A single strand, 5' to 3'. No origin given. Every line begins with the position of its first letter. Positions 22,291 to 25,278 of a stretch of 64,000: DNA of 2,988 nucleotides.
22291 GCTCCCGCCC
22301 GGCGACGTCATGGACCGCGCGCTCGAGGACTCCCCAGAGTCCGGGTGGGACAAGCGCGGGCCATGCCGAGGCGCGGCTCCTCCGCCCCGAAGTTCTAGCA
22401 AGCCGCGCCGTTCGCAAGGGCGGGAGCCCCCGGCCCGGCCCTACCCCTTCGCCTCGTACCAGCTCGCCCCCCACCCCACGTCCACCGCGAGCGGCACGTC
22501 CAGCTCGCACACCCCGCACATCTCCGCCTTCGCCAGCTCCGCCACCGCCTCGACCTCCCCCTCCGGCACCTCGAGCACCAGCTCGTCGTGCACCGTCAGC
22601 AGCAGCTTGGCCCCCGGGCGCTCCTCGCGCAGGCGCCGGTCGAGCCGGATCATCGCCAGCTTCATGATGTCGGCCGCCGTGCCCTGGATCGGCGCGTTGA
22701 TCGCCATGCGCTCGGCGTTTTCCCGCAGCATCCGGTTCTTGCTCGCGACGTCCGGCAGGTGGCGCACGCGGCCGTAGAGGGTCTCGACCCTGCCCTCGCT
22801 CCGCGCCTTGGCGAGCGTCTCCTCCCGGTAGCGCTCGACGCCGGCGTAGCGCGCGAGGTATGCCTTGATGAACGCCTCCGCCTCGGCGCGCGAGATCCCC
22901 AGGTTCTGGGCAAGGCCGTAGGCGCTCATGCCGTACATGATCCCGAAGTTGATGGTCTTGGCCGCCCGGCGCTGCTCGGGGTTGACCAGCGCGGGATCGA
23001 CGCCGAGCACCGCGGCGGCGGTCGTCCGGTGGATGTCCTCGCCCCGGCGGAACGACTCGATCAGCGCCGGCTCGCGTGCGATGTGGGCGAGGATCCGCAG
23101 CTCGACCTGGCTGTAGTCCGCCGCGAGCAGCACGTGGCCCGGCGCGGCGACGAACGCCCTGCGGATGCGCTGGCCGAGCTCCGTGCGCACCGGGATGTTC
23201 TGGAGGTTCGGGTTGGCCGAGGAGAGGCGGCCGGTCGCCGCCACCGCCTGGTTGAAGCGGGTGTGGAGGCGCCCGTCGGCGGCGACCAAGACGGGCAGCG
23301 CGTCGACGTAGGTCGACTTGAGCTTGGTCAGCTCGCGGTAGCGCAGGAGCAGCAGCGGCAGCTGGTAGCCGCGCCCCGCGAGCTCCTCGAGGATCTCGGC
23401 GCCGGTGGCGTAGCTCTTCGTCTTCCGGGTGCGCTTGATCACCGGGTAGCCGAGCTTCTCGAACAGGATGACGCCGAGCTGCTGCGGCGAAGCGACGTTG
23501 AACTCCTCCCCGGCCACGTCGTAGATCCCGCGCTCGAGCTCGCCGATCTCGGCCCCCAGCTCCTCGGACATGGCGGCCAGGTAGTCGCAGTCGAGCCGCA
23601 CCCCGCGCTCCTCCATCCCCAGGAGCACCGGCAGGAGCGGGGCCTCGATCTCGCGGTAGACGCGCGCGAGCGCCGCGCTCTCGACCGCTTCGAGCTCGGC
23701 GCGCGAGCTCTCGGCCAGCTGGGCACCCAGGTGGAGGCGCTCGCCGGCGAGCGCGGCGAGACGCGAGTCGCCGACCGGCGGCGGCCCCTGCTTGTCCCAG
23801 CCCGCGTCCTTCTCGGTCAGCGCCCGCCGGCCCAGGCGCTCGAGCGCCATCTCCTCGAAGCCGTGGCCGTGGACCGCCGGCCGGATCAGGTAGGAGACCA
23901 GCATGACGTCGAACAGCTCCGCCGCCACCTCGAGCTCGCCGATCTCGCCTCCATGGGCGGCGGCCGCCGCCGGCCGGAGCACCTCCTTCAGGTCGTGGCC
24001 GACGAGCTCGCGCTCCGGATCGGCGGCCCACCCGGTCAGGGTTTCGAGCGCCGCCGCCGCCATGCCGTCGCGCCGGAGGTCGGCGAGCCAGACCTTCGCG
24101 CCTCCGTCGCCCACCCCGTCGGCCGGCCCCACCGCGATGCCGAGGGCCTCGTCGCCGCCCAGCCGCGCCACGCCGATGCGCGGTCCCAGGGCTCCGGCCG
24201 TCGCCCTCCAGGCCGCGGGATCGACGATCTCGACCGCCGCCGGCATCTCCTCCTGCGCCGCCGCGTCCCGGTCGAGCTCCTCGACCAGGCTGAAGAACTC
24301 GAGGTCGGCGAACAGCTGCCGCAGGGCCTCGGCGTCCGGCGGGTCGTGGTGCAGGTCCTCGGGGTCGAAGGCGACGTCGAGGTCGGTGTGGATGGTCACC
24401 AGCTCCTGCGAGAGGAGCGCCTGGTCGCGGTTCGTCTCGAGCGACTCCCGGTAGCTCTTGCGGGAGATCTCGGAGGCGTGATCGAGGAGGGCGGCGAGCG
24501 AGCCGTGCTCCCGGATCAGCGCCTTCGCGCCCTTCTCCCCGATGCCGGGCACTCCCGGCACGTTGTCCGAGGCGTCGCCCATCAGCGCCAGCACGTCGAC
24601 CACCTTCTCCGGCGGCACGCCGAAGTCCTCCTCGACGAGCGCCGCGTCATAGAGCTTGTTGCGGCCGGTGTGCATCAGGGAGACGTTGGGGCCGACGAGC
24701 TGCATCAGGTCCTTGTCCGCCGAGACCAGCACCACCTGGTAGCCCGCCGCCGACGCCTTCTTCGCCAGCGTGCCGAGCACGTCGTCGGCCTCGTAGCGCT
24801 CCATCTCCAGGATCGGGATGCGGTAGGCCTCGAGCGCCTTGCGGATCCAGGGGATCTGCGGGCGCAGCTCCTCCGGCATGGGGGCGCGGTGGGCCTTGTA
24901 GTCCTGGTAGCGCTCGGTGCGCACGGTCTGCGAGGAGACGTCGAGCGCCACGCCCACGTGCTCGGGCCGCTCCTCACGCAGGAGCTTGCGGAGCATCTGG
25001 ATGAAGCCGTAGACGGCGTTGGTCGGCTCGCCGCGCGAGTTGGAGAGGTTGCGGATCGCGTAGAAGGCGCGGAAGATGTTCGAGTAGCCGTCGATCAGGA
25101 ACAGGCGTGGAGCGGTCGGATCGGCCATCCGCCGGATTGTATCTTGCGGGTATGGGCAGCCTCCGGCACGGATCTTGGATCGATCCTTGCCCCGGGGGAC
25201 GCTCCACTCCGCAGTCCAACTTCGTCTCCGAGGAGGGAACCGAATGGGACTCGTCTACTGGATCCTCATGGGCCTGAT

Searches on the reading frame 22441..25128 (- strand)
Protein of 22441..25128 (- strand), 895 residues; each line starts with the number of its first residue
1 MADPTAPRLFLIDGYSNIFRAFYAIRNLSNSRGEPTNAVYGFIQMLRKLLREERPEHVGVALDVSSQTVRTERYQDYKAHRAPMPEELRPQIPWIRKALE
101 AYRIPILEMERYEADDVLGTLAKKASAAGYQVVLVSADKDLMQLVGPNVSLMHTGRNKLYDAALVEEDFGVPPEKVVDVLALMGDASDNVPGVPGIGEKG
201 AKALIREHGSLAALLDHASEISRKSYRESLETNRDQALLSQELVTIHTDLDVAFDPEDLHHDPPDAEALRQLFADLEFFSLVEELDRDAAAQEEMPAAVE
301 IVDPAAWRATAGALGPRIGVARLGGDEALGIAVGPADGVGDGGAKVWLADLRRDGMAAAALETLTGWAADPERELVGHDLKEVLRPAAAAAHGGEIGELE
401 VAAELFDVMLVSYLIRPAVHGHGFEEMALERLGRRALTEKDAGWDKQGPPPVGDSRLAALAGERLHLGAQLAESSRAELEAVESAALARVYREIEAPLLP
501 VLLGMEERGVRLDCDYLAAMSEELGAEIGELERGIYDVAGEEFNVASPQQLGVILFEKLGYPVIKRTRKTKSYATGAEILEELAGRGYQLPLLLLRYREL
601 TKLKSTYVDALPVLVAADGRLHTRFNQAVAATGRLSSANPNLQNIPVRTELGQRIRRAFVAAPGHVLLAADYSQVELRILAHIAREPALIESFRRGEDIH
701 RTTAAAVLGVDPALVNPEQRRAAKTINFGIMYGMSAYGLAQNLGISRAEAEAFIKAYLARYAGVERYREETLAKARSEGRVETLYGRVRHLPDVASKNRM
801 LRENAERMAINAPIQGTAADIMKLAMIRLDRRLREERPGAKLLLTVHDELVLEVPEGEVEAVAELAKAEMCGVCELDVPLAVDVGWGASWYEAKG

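Call 15: search_protein_families(library=pfam, proteins=[window:22441-25128:-], max_evalue=0.00001)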
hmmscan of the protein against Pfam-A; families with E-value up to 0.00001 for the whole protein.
window:22441-25128:- (895 aa): 3 families
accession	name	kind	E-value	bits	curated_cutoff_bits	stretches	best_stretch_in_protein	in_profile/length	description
PF00476.26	DNA_pol_A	-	5.9e-154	513.1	34.3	1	515-892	2-381/381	DNA polymerase family A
PF02739.22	5_3_exonuc_N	-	7.1e-59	198.6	34.3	1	8-170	1-164/164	5'-3' exonuclease, N-terminal resolvase-like domain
PF01367.25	5_3_exonuc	-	9e-33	113.1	40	1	171-266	1-96/97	5'-3' exonuclease, C-terminal SAM fold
